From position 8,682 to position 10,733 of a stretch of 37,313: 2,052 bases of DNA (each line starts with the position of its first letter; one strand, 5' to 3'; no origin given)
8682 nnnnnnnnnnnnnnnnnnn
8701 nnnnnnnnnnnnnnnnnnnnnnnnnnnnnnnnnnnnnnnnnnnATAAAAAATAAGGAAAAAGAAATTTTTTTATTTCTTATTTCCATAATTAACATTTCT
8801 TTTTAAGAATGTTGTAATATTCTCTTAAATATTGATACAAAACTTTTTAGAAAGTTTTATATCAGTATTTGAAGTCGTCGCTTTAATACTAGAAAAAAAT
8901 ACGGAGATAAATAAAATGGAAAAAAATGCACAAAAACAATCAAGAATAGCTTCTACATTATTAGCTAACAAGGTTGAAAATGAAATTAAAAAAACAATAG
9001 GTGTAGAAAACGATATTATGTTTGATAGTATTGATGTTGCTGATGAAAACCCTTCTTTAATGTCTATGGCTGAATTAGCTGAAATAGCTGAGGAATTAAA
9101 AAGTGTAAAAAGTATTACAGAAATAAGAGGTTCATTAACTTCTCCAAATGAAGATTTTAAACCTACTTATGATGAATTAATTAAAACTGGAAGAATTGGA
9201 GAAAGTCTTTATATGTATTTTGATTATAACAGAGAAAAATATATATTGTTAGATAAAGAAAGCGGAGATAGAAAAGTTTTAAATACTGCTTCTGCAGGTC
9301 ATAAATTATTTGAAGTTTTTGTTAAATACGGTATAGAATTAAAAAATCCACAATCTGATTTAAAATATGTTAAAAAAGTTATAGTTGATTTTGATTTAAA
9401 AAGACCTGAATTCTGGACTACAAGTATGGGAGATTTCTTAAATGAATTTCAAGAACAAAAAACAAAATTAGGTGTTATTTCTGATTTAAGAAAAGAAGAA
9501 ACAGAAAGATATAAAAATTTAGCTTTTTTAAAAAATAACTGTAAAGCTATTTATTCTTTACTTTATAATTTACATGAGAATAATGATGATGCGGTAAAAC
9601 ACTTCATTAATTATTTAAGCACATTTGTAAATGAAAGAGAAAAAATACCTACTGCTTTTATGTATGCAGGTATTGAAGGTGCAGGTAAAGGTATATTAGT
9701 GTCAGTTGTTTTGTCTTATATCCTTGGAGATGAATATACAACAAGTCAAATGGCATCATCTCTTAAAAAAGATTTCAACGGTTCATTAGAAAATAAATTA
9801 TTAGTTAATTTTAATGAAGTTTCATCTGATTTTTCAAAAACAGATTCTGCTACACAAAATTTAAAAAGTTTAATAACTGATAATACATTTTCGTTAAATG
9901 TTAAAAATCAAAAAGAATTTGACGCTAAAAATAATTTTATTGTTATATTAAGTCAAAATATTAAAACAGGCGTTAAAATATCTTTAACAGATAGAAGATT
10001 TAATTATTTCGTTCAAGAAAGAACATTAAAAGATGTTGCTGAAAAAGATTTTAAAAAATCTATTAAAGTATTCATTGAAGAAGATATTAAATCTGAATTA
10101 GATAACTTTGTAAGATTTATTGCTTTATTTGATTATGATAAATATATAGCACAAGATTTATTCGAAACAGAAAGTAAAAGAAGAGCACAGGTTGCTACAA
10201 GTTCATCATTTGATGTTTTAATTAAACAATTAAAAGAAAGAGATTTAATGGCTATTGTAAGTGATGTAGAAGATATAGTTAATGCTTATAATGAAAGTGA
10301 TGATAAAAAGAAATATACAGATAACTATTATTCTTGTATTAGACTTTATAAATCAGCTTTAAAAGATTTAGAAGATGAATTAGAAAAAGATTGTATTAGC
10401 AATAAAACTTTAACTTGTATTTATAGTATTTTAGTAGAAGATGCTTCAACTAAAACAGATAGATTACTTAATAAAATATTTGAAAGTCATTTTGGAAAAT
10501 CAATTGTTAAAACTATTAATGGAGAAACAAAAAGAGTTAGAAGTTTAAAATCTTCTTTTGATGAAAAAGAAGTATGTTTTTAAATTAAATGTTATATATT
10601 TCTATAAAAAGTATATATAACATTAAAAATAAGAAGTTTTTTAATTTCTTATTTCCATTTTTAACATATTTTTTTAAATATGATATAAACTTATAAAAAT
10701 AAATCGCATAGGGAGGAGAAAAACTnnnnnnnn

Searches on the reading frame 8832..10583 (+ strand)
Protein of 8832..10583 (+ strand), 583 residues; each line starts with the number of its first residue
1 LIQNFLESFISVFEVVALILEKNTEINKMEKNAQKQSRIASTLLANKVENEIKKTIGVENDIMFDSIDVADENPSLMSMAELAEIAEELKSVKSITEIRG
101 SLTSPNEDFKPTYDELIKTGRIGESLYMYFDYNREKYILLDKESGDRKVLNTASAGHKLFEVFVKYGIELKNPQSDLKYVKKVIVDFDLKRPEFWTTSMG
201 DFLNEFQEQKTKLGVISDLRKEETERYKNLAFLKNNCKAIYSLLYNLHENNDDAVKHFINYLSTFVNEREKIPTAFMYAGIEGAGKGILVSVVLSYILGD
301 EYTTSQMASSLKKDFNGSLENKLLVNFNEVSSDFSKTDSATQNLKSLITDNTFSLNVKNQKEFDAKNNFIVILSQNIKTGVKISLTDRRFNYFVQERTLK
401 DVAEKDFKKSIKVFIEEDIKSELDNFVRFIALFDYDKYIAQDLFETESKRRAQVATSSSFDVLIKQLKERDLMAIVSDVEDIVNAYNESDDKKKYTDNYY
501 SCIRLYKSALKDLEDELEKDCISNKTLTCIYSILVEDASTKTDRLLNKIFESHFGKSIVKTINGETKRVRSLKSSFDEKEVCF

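Call 14: search_protein_families(library=phrogs, proteins=[window:8832-10583:+], max_evalue=0.01)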
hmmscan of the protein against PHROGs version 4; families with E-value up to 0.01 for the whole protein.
window:8832-10583:+ (583 aa): 4 families
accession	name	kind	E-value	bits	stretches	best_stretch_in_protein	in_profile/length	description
phrog_24712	-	unknown function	3.3e-29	102.3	1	213-542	412-727/801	-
phrog_1156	-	DNA, RNA and nucleotide metabolism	3.7e-14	53.2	1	228-443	521-728/855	DNA primase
phrog_4762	-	unknown function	1.5e-08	34.1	1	225-400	456-631/822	-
phrog_2249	-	DNA, RNA and nucleotide metabolism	0.0043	16.7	1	223-354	470-602/802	DNA primase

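Call 17: find_related_loci(query=window:8832-10583:+, collection=viral_contigs, flank=10000)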
Query window:8832-10583:+ (583 aa) in viral_contigs; peptide patterns used: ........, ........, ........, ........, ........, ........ (x = any residue, [..] = any of these).
13 stretches matched a pattern, but none encodes a relative of the query by tblastn (E <= 1e-3).

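Call 21: find_homologous_proteins(query=window:8916-10583:+, max_evalue=0.00001)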
Query window:8916-10583:+ (555 aa): 17 proteins with E <= 0.00001 among 8000 candidates.
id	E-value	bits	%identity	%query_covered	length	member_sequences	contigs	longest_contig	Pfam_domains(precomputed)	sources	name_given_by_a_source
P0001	0.0e+0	1144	96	100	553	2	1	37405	PF19263.6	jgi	jgi:hypothetical protein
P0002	2.7e-168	579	57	88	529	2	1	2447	PF19263.6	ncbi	-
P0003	4.5e-149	516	52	84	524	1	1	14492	PF19263.6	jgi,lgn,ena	-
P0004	4.3e-148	512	53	86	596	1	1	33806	PF19263.6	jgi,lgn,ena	-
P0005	1.1e-130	455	47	95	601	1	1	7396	PF19263.6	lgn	-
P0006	6.1e-128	446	50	85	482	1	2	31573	PF19263.6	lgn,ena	-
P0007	2.2e-115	404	47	86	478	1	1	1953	PF19263.6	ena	-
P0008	5.6e-104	367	40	88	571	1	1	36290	PF19263.6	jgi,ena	-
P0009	1.9e-102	362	44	85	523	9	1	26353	PF19263.6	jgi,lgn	-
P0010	5.8e-86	307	38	89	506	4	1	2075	PF19263.6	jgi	jgi:hypothetical protein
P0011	4.3e-84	301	37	86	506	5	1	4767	PF19263.6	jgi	jgi:hypothetical protein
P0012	8.9e-80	287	37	90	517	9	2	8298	PF19263.6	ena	-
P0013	3.7e-77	278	39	82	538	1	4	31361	PF19263.6,PF05272.18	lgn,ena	-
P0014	2.0e-10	58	28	36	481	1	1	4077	PF19263.6,PF05272.18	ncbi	-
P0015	4.2e-9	54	25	37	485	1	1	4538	PF19263.6,PF05272.18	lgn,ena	-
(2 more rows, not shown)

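Call 22: find_encoding_contigs(protein=P0001, flank=10000, max_places=3)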
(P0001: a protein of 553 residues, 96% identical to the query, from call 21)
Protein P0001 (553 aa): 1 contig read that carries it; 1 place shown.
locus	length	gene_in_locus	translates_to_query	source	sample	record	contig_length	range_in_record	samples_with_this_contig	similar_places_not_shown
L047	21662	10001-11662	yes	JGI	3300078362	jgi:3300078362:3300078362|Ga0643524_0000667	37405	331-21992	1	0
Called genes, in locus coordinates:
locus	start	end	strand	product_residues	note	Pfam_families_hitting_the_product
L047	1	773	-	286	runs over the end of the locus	PF02384:N6_Mtase (weak), PF07669:Eco57I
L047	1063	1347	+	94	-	-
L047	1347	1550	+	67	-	-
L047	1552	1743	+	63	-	-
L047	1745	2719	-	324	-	PF04233:Phage_Mu_F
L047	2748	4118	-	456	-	PF13264:DUF4055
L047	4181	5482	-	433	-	PF03237:Terminase_6N, PF04466:Terminase_3 (weak), PF17289:Terminase_6C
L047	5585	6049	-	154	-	-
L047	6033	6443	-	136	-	-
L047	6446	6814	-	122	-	-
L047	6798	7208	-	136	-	-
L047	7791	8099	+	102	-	-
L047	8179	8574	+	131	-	-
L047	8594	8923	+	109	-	-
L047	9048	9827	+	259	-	-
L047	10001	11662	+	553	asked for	PF19263:DUF5906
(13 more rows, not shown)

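Call 23: find_encoding_contigs(protein=P0004, flank=10000, max_places=3)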
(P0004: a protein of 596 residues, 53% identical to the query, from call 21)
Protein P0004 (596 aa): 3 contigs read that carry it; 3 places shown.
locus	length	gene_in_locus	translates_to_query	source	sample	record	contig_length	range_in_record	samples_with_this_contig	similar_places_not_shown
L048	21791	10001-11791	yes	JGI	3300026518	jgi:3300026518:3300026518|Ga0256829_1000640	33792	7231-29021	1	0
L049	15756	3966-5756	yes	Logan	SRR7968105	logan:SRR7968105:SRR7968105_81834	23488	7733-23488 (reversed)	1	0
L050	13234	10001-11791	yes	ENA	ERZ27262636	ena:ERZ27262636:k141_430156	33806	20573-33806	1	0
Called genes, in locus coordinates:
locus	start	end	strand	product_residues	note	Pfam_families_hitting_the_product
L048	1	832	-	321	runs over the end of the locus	PF04233:Phage_Mu_F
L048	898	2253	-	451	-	PF13264:DUF4055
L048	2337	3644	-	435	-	PF03237:Terminase_6N, PF04466:Terminase_3, PF17289:Terminase_6C (weak)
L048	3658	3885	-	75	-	-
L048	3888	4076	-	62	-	-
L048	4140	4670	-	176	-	-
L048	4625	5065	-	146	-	-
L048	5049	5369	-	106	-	-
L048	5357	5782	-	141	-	-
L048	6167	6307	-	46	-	-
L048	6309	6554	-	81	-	-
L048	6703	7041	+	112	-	-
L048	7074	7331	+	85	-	-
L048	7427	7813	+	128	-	-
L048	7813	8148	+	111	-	-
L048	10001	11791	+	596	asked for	PF19263:DUF5906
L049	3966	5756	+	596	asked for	PF19263:DUF5906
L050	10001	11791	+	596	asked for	PF19263:DUF5906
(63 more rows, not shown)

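Call 24: find_encoding_contigs(protein=P0006, flank=10000, max_places=3)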
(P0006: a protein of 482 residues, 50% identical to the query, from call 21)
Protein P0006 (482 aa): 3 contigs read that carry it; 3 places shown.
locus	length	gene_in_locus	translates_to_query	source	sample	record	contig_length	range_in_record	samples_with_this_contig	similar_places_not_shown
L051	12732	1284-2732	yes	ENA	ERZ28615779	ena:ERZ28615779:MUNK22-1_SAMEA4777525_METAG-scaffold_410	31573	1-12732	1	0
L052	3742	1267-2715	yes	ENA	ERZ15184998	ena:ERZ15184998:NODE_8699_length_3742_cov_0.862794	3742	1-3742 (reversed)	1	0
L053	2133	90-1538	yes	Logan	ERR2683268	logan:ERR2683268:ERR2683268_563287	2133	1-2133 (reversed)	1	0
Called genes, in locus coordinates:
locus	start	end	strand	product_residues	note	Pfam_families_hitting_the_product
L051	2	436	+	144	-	?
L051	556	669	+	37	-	-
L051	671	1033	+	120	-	-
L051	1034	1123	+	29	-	-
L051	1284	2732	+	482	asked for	PF19263:DUF5906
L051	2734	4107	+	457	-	PF01385:OrfB_IS605 (weak)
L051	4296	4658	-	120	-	-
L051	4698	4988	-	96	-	-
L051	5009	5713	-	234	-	-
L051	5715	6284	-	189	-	-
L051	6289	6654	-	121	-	-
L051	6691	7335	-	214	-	-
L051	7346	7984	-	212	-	-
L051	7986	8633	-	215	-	-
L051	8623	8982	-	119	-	-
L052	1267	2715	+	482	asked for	PF19263:DUF5906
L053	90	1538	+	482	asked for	PF19263:DUF5906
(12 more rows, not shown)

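Call 25: find_encoding_contigs(protein=P0008, flank=10000, max_places=3)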
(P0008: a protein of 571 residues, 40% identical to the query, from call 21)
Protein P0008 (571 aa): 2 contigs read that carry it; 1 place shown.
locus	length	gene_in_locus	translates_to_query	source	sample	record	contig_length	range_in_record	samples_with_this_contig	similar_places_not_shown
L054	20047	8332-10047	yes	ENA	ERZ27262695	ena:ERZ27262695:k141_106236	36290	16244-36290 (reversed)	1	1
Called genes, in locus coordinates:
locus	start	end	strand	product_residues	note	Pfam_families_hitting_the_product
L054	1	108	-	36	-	?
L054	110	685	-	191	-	-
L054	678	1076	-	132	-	-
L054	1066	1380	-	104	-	-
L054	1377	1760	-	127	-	-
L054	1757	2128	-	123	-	-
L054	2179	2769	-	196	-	PF01464:SLT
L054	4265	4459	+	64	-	-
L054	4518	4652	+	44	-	-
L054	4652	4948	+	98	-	-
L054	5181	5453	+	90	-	-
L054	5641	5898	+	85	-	-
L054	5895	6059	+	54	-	-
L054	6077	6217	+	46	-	-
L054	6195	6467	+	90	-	-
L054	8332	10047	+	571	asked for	PF19263:DUF5906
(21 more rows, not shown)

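Call 43: search_protein_families(library=pfam, proteins=[window:8916-10583:+], max_evalue=0.05)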
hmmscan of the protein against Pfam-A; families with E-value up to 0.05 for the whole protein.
window:8916-10583:+ (555 aa): 5 families
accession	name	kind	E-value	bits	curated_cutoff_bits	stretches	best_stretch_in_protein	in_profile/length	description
PF19263.5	DUF5906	-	4.5e-14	53.5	27.6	1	252-360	3-113/114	Family of unknown function (DUF5906)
PF05272.17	VapE-like_dom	-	0.0015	18.5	25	1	253-364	56-164/217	Virulence-associated protein E-like domain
PF24541.1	Thioredox_PDIA6_C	-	0.015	16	27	0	486-524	18-56/130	PDIA6-like, C-terminal thioredoxin-like domain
PF15014.12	CLN5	-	0.042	13.9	27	0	438-522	55-137/302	Ceroid-lipofuscinosis neuronal protein 5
PF17107.11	SesA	-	0.043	14.4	26.3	0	444-523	4-81/122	N-terminal domain on NACHT_NTPase and P-loop NTPases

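Call 52: find_encoding_contigs(protein=P0009, flank=10000, max_places=2)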
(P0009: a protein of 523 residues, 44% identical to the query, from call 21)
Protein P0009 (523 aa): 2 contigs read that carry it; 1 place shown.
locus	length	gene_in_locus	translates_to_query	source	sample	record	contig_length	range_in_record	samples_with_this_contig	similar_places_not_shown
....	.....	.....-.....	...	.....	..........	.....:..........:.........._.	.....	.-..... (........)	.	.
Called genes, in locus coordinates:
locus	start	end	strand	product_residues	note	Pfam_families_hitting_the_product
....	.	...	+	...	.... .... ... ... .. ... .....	-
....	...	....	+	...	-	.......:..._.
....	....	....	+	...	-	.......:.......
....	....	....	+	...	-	-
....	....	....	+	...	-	-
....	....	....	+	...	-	-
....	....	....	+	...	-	-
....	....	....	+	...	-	-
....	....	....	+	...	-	-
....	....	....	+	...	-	-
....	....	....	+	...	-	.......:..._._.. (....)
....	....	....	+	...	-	-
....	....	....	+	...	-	-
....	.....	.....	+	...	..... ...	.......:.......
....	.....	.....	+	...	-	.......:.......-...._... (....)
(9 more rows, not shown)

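Call 53: find_encoding_contigs(protein=P0013, flank=10000, max_places=2)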
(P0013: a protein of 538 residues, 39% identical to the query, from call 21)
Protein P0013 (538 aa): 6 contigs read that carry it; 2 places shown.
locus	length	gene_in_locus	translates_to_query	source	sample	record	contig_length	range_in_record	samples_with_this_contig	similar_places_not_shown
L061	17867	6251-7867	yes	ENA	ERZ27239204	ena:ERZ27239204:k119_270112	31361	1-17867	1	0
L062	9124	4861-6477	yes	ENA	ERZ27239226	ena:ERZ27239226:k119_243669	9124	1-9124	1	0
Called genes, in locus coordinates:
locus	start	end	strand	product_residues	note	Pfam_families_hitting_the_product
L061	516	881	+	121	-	-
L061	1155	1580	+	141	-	-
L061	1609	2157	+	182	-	-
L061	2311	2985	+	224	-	-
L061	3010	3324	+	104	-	-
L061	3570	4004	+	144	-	-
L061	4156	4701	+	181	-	-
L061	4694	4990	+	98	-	-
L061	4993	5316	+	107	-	-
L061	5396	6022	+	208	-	-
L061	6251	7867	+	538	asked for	PF05272:VapE-like_dom (weak), PF19263:DUF5906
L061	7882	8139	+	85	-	-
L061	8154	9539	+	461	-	PF01385:OrfB_IS605 (weak), PF07282:Cas12f1-like_TNB (weak)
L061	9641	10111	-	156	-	-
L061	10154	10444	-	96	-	-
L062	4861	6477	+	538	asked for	PF05272:VapE-like_dom (weak), PF19263:DUF5906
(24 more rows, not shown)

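Call 54: find_encoding_contigs(protein=P0003, flank=10000, max_places=2)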
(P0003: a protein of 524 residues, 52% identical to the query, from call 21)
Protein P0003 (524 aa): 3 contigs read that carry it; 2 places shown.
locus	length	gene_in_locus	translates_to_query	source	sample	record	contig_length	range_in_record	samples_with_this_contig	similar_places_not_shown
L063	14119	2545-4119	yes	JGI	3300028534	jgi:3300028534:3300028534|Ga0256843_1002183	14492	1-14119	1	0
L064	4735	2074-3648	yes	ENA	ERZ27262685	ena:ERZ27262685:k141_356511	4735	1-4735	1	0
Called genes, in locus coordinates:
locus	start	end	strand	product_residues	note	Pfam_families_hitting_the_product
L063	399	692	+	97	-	-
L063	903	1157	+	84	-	-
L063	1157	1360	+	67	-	-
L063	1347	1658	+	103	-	-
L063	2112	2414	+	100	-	-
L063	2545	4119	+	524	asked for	PF19263:DUF5906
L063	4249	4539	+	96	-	-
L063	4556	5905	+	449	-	PF01385:OrfB_IS605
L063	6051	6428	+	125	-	-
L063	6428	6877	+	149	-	PF08291:Peptidase_M15_3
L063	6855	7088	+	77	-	-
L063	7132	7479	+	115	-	-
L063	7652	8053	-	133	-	-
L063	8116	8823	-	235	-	-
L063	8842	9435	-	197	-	-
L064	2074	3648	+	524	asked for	PF19263:DUF5906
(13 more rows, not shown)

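Call 60: find_related_loci(query=A4, collection=genome_contigs, flank=10000)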
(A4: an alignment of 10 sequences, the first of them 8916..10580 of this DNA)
Query A4 (555 aa) in genome_contigs; peptide patterns used: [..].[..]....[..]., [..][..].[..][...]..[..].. (x = any residue, [..] = any of these).
21 stretches matched a pattern, but none encodes a relative of the query by tblastn (E <= 1e-3).

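Call 64: search_dna_similar(query=window:8916-10583:+, collection=phages, mode=protein, max_rows=15)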
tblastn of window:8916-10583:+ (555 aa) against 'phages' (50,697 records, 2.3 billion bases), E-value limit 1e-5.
Records with a match: 11; places in all: 11; records where one place covers at least 80% of the query: 0.
Best place of each record, by identity: <60% 11.
By first word of the organism name: Pseudomonas 6; Moraxella 2; Nitratiruptor 1; Aeromonas 1; Achromobacter 1.
By host as written in the record: Moraxella catarrhalis 2; - 2; Pseudomonas aeruginosa 2; Nitratiruptor sp. SB155-2 1; Aeromonas sp. 1; Pseudomonas aeruginosa CRPA190 (carbapenem-resistant) 1; Pseudomonas aeruginosa YMC17/07/R4900 1; Achromobacter xylosoxidans 1.
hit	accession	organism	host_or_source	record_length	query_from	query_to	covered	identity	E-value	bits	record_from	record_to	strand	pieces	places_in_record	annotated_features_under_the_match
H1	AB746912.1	Nitratiruptor phage NrS-1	Nitratiruptor sp. SB155-2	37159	100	540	79%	25.5%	1e-19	99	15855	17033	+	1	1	primase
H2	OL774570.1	Aeromonas phage phiA008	Aeromonas sp.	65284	202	467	48%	24.7%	6e-15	84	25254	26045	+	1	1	hypothetical protein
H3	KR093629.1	Moraxella phage Mcat5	Moraxella catarrhalis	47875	201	406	37%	26.4%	8e-6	55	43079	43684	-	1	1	hypothetical protein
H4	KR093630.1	Moraxella phage Mcat6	Moraxella catarrhalis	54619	201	406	37%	26.4%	8e-6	55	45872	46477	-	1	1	hypothetical protein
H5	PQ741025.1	Pseudomonas phage CRPAP1904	Pseudomonas aeruginosa CRPA190 ...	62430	212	444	42%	21.9%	2e-11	73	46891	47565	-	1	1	hypothetical protein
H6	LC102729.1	Pseudomonas phage phiR18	-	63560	212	444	42%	21.9%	2e-11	73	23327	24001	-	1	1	hypothetical protein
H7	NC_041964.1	Pseudomonas phage phiR18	-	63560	212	444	42%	21.9%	2e-11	73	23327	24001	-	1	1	hypothetical protein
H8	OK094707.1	Pseudomonas phage YMC17/07/R4900a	Pseudomonas aeruginosa YMC17/07/R4900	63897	212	444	42%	21.9%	2e-11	73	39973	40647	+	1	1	hypothetical protein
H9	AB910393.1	Pseudomonas phage KPP25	Pseudomonas aeruginosa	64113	212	444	42%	21.9%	2e-11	73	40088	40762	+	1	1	hypothetical protein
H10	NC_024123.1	Pseudomonas phage KPP25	Pseudomonas aeruginosa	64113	212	444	42%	21.9%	2e-11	73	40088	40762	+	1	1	hypothetical protein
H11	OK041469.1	Achromobacter phage AXY1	Achromobacter xylosoxidans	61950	200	362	29%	26.1%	6e-7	59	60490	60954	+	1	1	putative DNA primase/polymerase protein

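Call 66: search_solved_structures(query=A4, max_evalue=1, show_alignments=0)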
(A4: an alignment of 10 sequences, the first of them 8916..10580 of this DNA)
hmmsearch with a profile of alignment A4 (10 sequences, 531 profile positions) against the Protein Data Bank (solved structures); distinct sequences matched with E-value up to 1: 11.
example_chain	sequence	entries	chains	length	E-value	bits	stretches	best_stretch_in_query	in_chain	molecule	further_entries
6k9e_A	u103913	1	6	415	8.4e-44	153.6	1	180-517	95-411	Primase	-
6k9c_A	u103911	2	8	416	8.5e-44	153.6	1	180-517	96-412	Primase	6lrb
8kb8_C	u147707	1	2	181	0.26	13.4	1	215-263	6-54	Ras-related protein Rab-7a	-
5z2m_A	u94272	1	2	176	0.33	13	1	216-263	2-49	Ras-related protein Rab-7a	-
3law_A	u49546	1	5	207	0.38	12.8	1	216-263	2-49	Ras-related protein Rab-7a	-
1t91_A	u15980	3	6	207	0.38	12.8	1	216-263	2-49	Ras-related protein Rab-7 | Ras-related protein Rab-7a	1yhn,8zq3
9lol_C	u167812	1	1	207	0.38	12.8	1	216-263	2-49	Ras-related protein Rab-7a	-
1vg0_B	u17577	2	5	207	0.38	12.8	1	216-263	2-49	Ras-related protein Rab-7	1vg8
6wcw_B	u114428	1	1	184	0.41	12.7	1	216-263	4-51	Ras-related protein Rab-7a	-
9vkz_A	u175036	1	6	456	0.42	12.7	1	445-509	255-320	Retron Ec78 probable ATPase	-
9wes_A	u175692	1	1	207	0.96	11.5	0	215-263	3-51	Rab7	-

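Call 67: search_protein_families(library=ncbifam, proteins=[window:8916-10583:+], max_evalue=0.01)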
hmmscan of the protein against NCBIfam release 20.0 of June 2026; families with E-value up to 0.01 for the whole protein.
window:8916-10583:+ (555 aa): 1 family
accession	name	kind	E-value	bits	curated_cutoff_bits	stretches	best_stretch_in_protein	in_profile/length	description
TIGR01613.1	primase_Cterm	subfamily_domain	3.4e-08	32.7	108.7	1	226-364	57-198/304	phage/plasmid primase, P4 family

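Call 84: predict_structure(alignment_id=A4)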
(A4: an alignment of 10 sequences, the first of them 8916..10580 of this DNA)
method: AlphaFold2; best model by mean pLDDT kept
length: 555 residues; sequences in the alignment: 10
mean_pLDDT: 78.9   pTM: 0.67
mean pLDDT of the five models: 78.9, 78.4, 77.7, 77.6, 75.8
residues with pLDDT >= 90: 188; 70-90: 257; 50-70: 36; < 50: 74
segments of 3 or more residues with pLDDT < 50: 1-5, 21-78, 546-555
pLDDT, mean of each block of 10 residues (from residue 1): 45 54 41 27 33 38 32 42 83 88 91 84 90 84 80 91 89 90 94 92 95 97 95 96 92 89 96 90 68 91 72 84 86 85 87 71 89 95 95 97 95 86 74 81 87 86 78 88 89 87 83 75 82 76 60 30
secondary structure, 60 per line:
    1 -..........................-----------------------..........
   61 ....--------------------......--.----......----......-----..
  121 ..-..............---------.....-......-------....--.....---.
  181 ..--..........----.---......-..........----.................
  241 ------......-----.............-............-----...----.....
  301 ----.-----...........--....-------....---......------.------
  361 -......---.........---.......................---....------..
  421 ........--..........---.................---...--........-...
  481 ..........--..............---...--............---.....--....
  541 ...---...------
elements in order: H2-27 H51-64 H85-90 E98-103 E108-113 E119-122 H124-137 H147-151 E153-158 E166-169 E172-176 H185-194 H203-208 H210-219 H224-240 E247-252 H258-270 E275-279 H280-283 E296-300 H311-321 E324-327 E335-338 E342-347 E362-367 H371-379 H383-404 H409-412 H419-428 H431-440 H444-460 H469-476 H478-490 E493-495 H496-506 H515-526 E530-534 E537-543

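Call 86: fold_search(model_id=the predicted structure, library=pdb)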
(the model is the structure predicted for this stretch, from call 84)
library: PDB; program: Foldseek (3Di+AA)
matches with E <= 10: 820; with E <= 0.001: 184
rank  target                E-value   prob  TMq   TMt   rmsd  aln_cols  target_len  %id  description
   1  6k9c_B                6.7e-28  1.00  0.58  0.75   5.3       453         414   24  The apo structure of NrS-1 C terminal region (305-718) (released 2020-04-08)
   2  6k9c_A                1.8e-27  1.00  0.57  0.73   5.6       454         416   24  The apo structure of NrS-1 C terminal region (305-718) (released 2020-04-08)
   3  6lrb_F                3.3e-26  1.00  0.55  0.73   5.8       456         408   23  The A form apo structure of NrS-1 C terminal region-CTR (released 2020-04-08)
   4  6lrb_C                3.5e-26  1.00  0.56  0.73   5.6       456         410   23  The A form apo structure of NrS-1 C terminal region-CTR (released 2020-04-08)
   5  6k9e_B                4.1e-26  1.00  0.55  0.73   5.7       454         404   23  The A form apo structure of NrS-1 C terminal region-CTR(305-718) (released 2020-06-17)
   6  6lrb_A                5.1e-26  1.00  0.55  0.72   5.8       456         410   23  The A form apo structure of NrS-1 C terminal region-CTR (released 2020-04-08)
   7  6k9e_A                1.6e-25  1.00  0.54  0.72   5.8       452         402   23  The A form apo structure of NrS-1 C terminal region-CTR(305-718) (released 2020-06-17)
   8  6lrb_B                2.2e-25  1.00  0.56  0.73   5.8       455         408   23  The A form apo structure of NrS-1 C terminal region-CTR (released 2020-04-08)
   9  6lrb_D                2.6e-25  1.00  0.55  0.72   5.8       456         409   23  The A form apo structure of NrS-1 C terminal region-CTR (released 2020-04-08)
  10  6k9e_C                8.3e-25  1.00  0.55  0.73   5.5       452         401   23  The A form apo structure of NrS-1 C terminal region-CTR(305-718) (released 2020-06-17)
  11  7pds_E                2.1e-09  1.00  0.38  0.44  10.2       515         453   13  The structure of PriRep1 with dsDNA (released 2022-07-13)
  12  7ola_F                4.6e-09  1.00  0.34  0.50  10.7       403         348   16  Structure of Primase-Helicase in SaPI5 (released 2022-07-13)
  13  7pds_A                4.6e-09  1.00  0.39  0.45  10.1       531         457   14  The structure of PriRep1 with dsDNA (released 2022-07-13)
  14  7pds_C                7.6e-09  1.00  0.38  0.44   9.4       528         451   12  The structure of PriRep1 with dsDNA (released 2022-07-13)
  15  7ola_A                8.0e-09  1.00  0.38  0.45  12.8       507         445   16  Structure of Primase-Helicase in SaPI5 (released 2022-07-13)
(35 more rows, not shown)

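Call 90: find_encoding_contigs(protein=P0005, flank=10000, max_places=2)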
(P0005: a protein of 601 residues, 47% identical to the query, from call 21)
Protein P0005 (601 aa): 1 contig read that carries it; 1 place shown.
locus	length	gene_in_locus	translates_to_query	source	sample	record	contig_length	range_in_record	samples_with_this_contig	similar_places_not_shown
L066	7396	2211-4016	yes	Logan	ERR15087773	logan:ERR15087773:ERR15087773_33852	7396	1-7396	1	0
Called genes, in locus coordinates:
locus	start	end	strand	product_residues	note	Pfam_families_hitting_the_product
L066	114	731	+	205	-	-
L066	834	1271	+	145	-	-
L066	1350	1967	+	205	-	-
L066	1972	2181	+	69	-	-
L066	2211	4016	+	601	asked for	PF19263:DUF5906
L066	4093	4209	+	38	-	-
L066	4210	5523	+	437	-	PF01385:OrfB_IS605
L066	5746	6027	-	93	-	-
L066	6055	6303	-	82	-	-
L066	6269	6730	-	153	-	PF08291:Peptidase_M15_3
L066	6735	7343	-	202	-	-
